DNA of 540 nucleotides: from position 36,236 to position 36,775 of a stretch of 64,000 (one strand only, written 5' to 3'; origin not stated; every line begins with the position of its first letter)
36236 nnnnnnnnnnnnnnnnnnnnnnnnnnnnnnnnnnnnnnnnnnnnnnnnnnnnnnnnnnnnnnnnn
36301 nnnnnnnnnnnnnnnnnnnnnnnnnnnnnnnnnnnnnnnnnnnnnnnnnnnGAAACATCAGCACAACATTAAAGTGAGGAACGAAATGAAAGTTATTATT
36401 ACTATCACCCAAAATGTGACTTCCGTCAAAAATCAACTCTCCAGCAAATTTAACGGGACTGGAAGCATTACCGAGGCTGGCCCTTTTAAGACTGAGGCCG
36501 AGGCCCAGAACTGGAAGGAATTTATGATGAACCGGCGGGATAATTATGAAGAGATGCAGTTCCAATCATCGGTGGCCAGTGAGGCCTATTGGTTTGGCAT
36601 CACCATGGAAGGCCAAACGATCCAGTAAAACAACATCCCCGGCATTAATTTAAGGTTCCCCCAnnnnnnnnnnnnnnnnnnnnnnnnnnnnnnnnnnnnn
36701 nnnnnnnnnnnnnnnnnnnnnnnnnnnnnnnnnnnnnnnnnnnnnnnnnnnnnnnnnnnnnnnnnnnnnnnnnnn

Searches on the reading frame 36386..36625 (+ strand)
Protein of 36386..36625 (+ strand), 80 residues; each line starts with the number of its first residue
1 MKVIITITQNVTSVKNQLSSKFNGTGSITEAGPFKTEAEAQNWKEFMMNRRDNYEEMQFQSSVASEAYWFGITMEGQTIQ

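Call 75: find_homologous_proteins(query=window:36386-36625:+, max_evalue=0.001)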
Query seq(80 aa) (80 aa): 21 proteins with E <= 0.001 among 21 candidates.
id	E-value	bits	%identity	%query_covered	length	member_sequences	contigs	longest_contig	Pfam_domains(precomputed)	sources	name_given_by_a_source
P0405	2.9e-45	168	100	100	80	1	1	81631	-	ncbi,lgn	-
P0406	4.4e-24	101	61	100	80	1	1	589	-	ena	-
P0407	8.1e-24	100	56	100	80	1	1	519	-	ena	-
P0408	1.3e-23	100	56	100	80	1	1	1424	-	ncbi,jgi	jgi:hypothetical protein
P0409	1.5e-23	100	58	100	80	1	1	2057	-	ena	-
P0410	3.2e-23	99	54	100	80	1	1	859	-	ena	-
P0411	4.9e-23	98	55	100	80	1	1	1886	-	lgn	-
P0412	5.6e-23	98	53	100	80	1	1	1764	-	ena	-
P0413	7.1e-23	97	55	100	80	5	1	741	-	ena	-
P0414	8.2e-23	97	55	100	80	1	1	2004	-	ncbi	-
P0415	9.1e-23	97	58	100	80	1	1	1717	-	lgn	-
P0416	1.1e-22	97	56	100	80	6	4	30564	-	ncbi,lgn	-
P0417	1.2e-22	97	55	100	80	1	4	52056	-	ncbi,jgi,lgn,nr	ncbi:MAG: hypothetical protein PF442_11510 [Desulfobulbaceae bacterium]|jgi:hypothetical protein|nr:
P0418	1.3e-22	97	58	100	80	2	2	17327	-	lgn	-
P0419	1.5e-22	96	55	100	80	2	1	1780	-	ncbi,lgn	-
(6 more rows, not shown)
